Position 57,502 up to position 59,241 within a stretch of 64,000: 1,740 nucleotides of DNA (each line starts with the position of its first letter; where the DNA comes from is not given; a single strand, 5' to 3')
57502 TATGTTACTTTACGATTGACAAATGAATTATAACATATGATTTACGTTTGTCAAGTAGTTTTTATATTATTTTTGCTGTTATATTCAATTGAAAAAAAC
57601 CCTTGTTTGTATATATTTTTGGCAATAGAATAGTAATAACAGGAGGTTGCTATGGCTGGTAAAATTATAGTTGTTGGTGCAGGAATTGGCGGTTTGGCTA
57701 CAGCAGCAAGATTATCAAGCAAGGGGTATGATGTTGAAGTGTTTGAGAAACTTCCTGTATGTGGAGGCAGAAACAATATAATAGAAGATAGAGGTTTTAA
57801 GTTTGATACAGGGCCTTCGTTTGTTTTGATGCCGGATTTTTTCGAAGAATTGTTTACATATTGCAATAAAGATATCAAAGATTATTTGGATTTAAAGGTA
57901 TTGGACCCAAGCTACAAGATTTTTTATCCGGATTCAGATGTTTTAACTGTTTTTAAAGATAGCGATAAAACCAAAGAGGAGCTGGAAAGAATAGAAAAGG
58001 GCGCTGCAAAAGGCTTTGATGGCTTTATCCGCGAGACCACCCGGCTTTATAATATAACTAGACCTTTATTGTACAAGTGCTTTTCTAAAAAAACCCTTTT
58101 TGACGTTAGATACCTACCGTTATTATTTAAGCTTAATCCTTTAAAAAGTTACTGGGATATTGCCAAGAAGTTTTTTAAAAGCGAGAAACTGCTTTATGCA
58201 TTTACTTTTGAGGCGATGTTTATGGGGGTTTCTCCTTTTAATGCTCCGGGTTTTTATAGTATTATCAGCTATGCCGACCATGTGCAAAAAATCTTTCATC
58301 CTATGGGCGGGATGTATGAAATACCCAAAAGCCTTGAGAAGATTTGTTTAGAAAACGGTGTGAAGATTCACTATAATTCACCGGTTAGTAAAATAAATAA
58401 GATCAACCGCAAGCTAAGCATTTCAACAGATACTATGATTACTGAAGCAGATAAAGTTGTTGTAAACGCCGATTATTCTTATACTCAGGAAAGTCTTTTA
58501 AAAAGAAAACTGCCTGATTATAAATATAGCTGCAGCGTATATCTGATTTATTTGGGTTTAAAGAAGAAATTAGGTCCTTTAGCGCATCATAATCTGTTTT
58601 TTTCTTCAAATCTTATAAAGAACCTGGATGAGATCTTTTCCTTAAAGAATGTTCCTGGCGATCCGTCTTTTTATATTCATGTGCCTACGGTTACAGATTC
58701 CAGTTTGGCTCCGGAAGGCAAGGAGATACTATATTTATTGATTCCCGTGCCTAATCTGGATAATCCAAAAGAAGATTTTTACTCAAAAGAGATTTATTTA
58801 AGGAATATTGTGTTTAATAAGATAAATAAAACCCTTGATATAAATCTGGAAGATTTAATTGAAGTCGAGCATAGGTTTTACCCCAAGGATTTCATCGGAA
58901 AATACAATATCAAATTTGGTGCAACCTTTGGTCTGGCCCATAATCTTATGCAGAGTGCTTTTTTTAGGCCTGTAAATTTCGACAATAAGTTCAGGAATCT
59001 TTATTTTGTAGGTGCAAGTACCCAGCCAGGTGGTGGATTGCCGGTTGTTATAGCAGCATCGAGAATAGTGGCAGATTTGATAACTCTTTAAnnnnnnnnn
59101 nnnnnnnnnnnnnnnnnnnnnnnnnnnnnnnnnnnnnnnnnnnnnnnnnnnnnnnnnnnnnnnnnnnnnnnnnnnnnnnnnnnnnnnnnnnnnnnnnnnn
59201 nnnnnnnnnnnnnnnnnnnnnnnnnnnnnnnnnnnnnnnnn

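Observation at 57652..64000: Carotenoid-type cluster resembling a C50 / elongated-carotenoid pathway, with ispH embedded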

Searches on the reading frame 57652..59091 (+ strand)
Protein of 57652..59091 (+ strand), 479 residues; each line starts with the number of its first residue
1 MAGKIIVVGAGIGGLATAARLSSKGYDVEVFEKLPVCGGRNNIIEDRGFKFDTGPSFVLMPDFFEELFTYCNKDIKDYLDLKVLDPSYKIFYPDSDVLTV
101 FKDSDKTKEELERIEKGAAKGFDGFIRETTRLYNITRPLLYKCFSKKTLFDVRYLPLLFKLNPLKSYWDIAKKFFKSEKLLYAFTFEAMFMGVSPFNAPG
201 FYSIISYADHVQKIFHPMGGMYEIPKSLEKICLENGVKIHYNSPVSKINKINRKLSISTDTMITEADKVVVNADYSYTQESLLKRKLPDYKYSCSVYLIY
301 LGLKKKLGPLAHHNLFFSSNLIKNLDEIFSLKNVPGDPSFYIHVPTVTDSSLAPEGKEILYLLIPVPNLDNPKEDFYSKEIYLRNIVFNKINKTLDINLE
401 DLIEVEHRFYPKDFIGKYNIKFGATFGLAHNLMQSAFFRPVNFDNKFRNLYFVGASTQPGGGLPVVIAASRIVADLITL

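Call 4: search_protein_families(library=pfam, proteins=[window:57652-59091:+], max_evalue=0.01)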
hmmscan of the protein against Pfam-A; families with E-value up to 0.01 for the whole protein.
window:57652-59091:+ (479 aa): 8 families
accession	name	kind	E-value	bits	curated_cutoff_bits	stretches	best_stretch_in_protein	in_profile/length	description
PF01593.30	Amino_oxidase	-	1.9e-23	83.9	19.8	1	12-477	1-442/443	Flavin containing amine oxidoreductase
PF13450.12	NAD_binding_8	-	1.3e-14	54.7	21.9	1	7-72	1-66/68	NAD(P)-binding Rossmann-like domain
PF01266.30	DAO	-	2.8e-10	40.7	27.9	1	4-38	1-35/353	FAD dependent oxidoreductase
PF07992.20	Pyr_redox_2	-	1.6e-06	28.2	26.1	1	4-39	2-37/291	Pyridine nucleotide-disulphide oxidoreductase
PF03486.20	HI0933_like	-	9.2e-06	25.7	50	0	4-37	2-35/244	HI0933-like protein Rossmann domain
PF00070.33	Pyr_redox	-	6.1e-05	23.9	22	0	4-35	1-32/82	Pyridine nucleotide-disulphide oxidoreductase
PF00890.30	FAD_binding_2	-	0.00035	20.3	20.4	1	5-39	2-36/414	FAD binding domain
PF13738.12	Pyr_redox_3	-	0.00054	19.7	30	0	228-272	87-131/305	Pyridine nucleotide-disulphide oxidoreductase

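Call 5: search_protein_families(library=ncbifam, proteins=[window:57652-59091:+], max_evalue=0.01)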
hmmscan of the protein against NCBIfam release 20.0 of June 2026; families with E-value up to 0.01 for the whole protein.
window:57652-59091:+ (479 aa): 60 families (the best 25 are shown)
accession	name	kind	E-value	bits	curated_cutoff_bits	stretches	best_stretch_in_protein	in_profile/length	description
TIGR02734.1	crtI_fam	subfamily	1.1e-125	420.2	238.1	1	5-478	1-489/504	phytoene desaturase family protein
NF058655.1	CrtID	equivalog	1.5e-120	403.2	640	1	5-474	1-478/478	bifunctional phytoene desaturase/3,4-desaturase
NF042421.1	hydcarot_desat_CrtD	equivalog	6.6e-76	255.7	500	1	4-478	3-484/487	1-hydroxycarotenoid 3,4-desaturase CrtD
NF045637.1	carotdesatCrtDProt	equivalog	3.9e-59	200.5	580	1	5-477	1-482/485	1-hydroxycarotenoid 3,4-desaturase CrtD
TIGR02730.1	carot_isom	equivalog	6.1e-26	91.3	586.9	1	5-469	3-480/493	carotenoid isomerase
TIGR02733.1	desat_CrtD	equivalog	3.5e-18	65.5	549.7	2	4-117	3-117/492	C-3',4' desaturase CrtD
NF045689.1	BCarotKetCrtO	equivalog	2.4e-16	59.4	1000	2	332-463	380-523/563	beta-carotene ketolase CrtO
NF005560.0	PRK07233.1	equivalog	2.9e-12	46.2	252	1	4-50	2-48/435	hypothetical protein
TIGR03467.1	HpnE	equivalog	4.5e-11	42.7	283.05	1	5-55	1-53/430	hydroxysqualene dehydroxylase HpnE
NF005548.0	PRK07208.1-4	equivalog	1.7e-08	33.5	389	1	4-55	5-56/488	hypothetical protein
NF050086.1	pipecolate_AmaA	exception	2e-08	33.3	600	1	226-282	186-241/425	L-pipecolate oxidase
NF009409.0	PRK12770.1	subfamily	9.4e-08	31.5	343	1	4-39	20-55/360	putative glutamate synthase subunit beta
TIGR00275.1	TIGR00275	subfamily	2.1e-07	30.1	183.8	1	223-271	107-155/401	aminoacetone oxidase family FAD-binding enzyme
TIGR00562.1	proto_IX_ox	equivalog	6.4e-07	28.3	97.85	1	4-57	4-59/470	protoporphyrinogen oxidase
NF001933.0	PRK00711.1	subfamily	1.1e-06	27.9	383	0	4-35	2-33/429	D-amino acid dehydrogenase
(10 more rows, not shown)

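Call 7: find_encoding_contigs(protein=window:57652-59091:+, flank=10000, max_places=6)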
Protein window:57652-59091:+ (479 aa): no gene with exactly this product is on record in the collection.

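Call 30: search_solved_structures(query=window:57652-59091:+, max_evalue=1e-10)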
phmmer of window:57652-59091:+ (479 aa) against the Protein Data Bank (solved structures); distinct sequences matched with E-value up to 1e-10: 3.
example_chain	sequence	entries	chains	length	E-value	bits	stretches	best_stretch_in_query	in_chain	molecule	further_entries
4dgk_A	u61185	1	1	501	8e-66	225.9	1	6-477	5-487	Phytoene dehydrogenase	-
4rep_A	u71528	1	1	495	5.6e-60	206.6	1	5-477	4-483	Gamma-carotene desaturase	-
3ka7_A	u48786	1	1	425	1.6e-15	60.1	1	4-61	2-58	Oxidoreductase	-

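Call 54: search_dna_similar(query=window:57652-59091:+, collection=plasmids, mode=protein, max_evalue=1e-20, max_rows=60)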
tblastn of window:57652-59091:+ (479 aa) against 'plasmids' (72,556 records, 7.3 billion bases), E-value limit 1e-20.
Records with a match: 198; places in all: 225; records where one place covers at least 80% of the query: 195.
Best place of each record, by identity: <60% 198.
By first word of the organism name: Pantoea 95; Thermus 32; Streptomyces 13; Staphylococcus 9; Azospirillum 6; Candidatus 4; Paracoccus 4; Sulfitobacter 3; Roseobacter 2; Comamonas 2; and 26 more.
By predicted mobility (MOB-suite, as given by PLSDB): non-mobilizable 180; mobilizable 15; conjugative 3.
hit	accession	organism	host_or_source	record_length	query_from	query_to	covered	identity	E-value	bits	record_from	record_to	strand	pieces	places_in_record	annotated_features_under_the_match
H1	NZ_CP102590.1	Niallia taxi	-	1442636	20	479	96%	34.2%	2e-74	262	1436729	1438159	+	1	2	none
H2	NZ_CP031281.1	Staphylococcus pasteuri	Milker's hand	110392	20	477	96%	33.5%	1e-77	271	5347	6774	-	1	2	crtI: phytoene desaturase family protein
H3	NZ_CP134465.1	Staphylococcus warneri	White radish,Single cell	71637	20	477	96%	33.5%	2e-77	271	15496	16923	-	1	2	crtI: phytoene desaturase family protein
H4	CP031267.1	Staphylococcus warneri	Buffalo milk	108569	20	477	96%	33.5%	4e-77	270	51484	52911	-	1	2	crtI: phytoene desaturase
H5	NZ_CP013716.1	Staphylococcus equorum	cell,Saeu-jeotgal, salted fermented food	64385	20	477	96%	33.3%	3e-78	273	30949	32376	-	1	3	crtI: phytoene desaturase family protein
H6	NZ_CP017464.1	Staphylococcus pasteuri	cell culture,Korean fermented food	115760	20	477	96%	33.3%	1e-78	274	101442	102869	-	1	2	crtI: phytoene desaturase family protein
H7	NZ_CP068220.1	Staphylococcus pasteuri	-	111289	20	477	96%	33.3%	3e-76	267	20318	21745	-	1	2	crtI: phytoene desaturase family protein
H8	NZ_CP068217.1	Staphylococcus pasteuri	-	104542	20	477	96%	33.1%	6e-76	266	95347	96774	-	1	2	crtI: phytoene desaturase family protein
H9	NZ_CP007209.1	Staphylococcus xylosus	Animal faecal matter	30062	20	477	96%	32.9%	8e-77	269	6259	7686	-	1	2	crtI: phytoene desaturase family protein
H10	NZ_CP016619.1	Microvirga ossetica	Vicia alpestris,cell culture,nodules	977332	21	477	95%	33.0%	2e-75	265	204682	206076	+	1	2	crtI: phytoene desaturase family protein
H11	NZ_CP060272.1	Staphylococcus xylosus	Cell,Meju, fermented soybean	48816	20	477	96%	32.7%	1e-75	265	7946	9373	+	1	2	crtI: phytoene desaturase family protein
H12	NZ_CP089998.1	Cytobacillus spongiae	sponge,Pure culture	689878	20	477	96%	32.4%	1e-63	231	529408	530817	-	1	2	crtI: phytoene desaturase family protein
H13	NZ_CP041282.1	Candidatus Profftella armatura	Diaphorina citri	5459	20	477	96%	32.2%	5e-63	228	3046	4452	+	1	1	phytoene desaturase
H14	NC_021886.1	Candidatus Profftella armatura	Diaphorina citri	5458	20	477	96%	32.2%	6e-63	228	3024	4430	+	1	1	record has no annotation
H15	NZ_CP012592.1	Candidatus Profftella armatura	Diaphorina citri,whole organism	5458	20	477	96%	32.2%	6e-63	228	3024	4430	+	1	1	phytoene desaturase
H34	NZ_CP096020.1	Halocatena salina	cell culture,sediment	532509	21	477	95%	30.3%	2e-66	239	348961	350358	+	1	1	crtI: phytoene desaturase family protein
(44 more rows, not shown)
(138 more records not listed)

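Call 55: get_annotated_region(hit=H34, flank=8000)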
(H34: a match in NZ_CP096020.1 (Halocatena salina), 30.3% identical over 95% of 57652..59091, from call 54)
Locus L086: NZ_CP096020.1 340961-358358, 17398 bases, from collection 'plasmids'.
description: Halocatena salina strain AD-1 plasmid unnamed1, complete sequence
organism: Halocatena salina (NCBI taxid 2934340)
taxonomy: Archaea; Euryarchaeota; Halobacteria; Halobacteriales; Haloarculaceae; Halocatena; Halocatena salina
host: -; source: cell culture,sediment; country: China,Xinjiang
typing (MOB-suite, as given by PLSDB): non-mobilizable
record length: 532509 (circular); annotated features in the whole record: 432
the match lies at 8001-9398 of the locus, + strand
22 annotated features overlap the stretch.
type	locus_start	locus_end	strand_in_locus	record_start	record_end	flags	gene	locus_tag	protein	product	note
CDS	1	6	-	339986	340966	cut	-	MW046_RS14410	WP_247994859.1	hypothetical protein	-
CDS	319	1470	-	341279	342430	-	-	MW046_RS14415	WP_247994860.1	rhodanese-like domain-containing protein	-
CDS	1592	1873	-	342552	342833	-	-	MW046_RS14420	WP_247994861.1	hypothetical protein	-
CDS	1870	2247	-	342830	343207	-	-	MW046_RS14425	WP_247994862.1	helix-turn-helix domain-containing protein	-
CDS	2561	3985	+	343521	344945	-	-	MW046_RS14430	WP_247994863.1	cytochrome ubiquinol oxidase subunit I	GO:0019646 - aerobic electron transport chain [Evidence IEA]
CDS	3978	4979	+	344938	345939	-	cydB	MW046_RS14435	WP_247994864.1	cytochrome d ubiquinol oxidase subunit II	-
CDS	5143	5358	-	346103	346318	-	-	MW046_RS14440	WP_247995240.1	hypothetical protein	-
CDS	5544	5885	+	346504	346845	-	-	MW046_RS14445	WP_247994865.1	pyrimidine dimer DNA glycosylase/endonuclease V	-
CDS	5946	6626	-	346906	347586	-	-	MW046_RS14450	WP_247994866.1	glycosyltransferase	-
CDS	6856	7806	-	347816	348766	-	-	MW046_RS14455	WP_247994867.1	TRC40/GET3/ArsA family transport-energizing ATPase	GO:0071722 - detoxification of arsenic-containing substance [Evidence IEA]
CDS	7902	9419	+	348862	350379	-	crtI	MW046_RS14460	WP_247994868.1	phytoene desaturase family protein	GO:0016117 - carotenoid biosynthetic process [Evidence IEA]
CDS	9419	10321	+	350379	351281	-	-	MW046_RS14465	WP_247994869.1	prenyltransferase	-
CDS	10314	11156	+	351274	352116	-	cruF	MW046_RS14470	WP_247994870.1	bisanhydrobacterioruberin hydratase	GO:0016117 - carotenoid biosynthetic process [Evidence IEA]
CDS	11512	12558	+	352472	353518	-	-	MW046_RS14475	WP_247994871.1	phytoene/squalene synthase family protein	GO:0008299 - isoprenoid biosynthetic process [Evidence IEA]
CDS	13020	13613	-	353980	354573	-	-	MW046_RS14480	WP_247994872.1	DsrE/DsrF/DrsH-like family protein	-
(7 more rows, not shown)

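Call 57: search_protein_families(library=ncbifam, proteins=[L086:9419-10321:+, L086:10314-11156:+], max_evalue=0.001)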
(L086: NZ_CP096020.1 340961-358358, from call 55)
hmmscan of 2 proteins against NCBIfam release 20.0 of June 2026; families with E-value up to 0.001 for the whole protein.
L086:9419-10321:+ (300 aa): 21 families
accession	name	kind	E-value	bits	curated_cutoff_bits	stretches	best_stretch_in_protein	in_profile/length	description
NF009516.0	PRK12875.1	equivalog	4.8e-128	426.3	205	1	17-296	11-292/292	prenyltransferase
NF010119.0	PRK13595.1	equivalog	1.6e-38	132.9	248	1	25-246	14-236/292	prenyltransferase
NF009608.0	PRK13105.1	equivalog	1.8e-31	109.4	217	1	23-286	9-282/291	prenyltransferase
TIGR01474.1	ubiA_proteo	equivalog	4.3e-14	52.7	275.45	1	25-286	6-274/282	4-hydroxybenzoate octaprenyltransferase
NF009525.0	PRK12887.1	equivalog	1.3e-11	44.4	226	1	70-245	64-249/310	homogentisate phytyltransferase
NF005742.0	PRK07566.1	equivalog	6.2e-10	38.7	313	1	24-232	29-243/315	chlorophyll synthase ChlG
NF009523.0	PRK12884.1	equivalog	2.9e-09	36.5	269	1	25-255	6-229/279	prenyltransferase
NF009526.0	PRK12888.1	equivalog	7.5e-08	32.1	364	1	48-242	40-235/301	4-hydroxybenzoate octaprenyltransferase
NF009609.0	PRK13106.1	equivalog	2.5e-07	30.4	349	1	181-243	179-241/301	prenyltransferase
TIGR01475.1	ubiA_other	subfamily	9.4e-07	28.6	180.8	1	45-247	24-226/282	UbiA-like polyprenyltransferase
NF009521.0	PRK12882.1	equivalog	1.7e-06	27.5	296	1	26-257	8-234/280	geranylgeranylglycerol-phosphate geranylgeranyltransferase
NF041584.1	MqnP_SCO4491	exception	1.2e-05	25.2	420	1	51-241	31-222/285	menaquinone biosynthesis prenyltransferase MqnP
NF009515.0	PRK12874.1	equivalog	1.4e-05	24.6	392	1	54-241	41-229/291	4-hydroxybenzoate polyprenyltransferase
NF041585.1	MqnP_Cj_Hp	exception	2.9e-05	23.7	375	1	44-241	22-222/281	menaquinone biosynthesis prenyltransferase MqnP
NF009058.0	PRK12392.1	subfamily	8.7e-05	21.7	494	1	34-241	25-241/333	bacteriochlorophyll c synthase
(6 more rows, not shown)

L086:10314-11156:+ (280 aa): 3 families
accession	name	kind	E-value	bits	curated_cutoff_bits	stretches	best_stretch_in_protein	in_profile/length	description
NF041333.1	CruF_Halo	equivalog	1.1e-106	356.3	300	1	10-268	1-263/268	bisanhydrobacterioruberin hydratase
TIGR03460.1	crt_membr_arch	equivalog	6e-49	167.2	154.7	1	26-268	8-248/248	bisanhydrobacterioruberin hydratase CruF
NF045693.1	GCarotHydoxCruF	equivalog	1.5e-09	37.6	400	1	59-220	59-230/310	gamma-carotene 1'-hydroxylase CruF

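Call 58: search_dna_similar(query=L086:9419-10321:+, collection=plasmids, mode=protein, max_evalue=1e-8, max_rows=40)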
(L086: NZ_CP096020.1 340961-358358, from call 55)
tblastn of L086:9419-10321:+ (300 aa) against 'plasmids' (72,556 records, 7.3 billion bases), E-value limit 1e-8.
Records with a match: 6; places in all: 6; records where one place covers at least 80% of the query: 5.
Best place of each record, by identity: >=99% 1; <60% 5.
By first word of the organism name: Halomontanus 2; Halocatena 1; Halarchaeum 1; Haloferax 1; Arthrobacter 1.
By predicted mobility (MOB-suite, as given by PLSDB): non-mobilizable 6.
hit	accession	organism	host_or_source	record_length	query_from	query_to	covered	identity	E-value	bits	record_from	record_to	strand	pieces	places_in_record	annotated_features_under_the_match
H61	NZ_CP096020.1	Halocatena salina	cell culture,sediment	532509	1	300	100%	100.0%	0e+0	572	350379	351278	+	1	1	prenyltransferase | cruF: bisanhydrobacterioruberin hydratase | crtI: phytoene desaturase family protein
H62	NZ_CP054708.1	Halarchaeum sp. CBA1220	solar salt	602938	19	291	91%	55.7%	6e-88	293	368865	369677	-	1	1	prenyltransferase | crtI: phytoene desaturase family protein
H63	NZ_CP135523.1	Halomontanus rarus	Salt lake,Salt lake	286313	26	294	90%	37.0%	6e-46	172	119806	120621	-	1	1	prenyltransferase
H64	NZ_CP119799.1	Halomontanus rarus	cell culture,sediment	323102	26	294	90%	37.0%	3e-45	171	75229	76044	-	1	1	prenyltransferase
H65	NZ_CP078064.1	Haloferax larsenii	Cell culture,Salt Lake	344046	22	290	90%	33.0%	2e-38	151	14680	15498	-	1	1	prenyltransferase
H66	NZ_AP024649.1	Arthrobacter sp. StoSoilB13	-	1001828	2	237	79%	31.3%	1e-19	97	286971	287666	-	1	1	none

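Call 59: get_annotated_region(hit=H66, flank=7000)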
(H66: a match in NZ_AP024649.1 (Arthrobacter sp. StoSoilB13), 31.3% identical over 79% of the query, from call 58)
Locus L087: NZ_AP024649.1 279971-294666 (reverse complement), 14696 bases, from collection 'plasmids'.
description: Arthrobacter sp. StoSoilB13 plasmid StoSoilB13-2, complete sequence
organism: Arthrobacter sp. StoSoilB13 (NCBI taxid 2830993)
taxonomy: Bacteria; Actinomycetota; Actinomycetes; Micrococcales; Micrococcaceae; Arthrobacter; Arthrobacter sp. StoSoilB13
host: -; source: -; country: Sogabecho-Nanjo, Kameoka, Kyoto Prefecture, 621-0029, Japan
typing (MOB-suite, as given by PLSDB): non-mobilizable
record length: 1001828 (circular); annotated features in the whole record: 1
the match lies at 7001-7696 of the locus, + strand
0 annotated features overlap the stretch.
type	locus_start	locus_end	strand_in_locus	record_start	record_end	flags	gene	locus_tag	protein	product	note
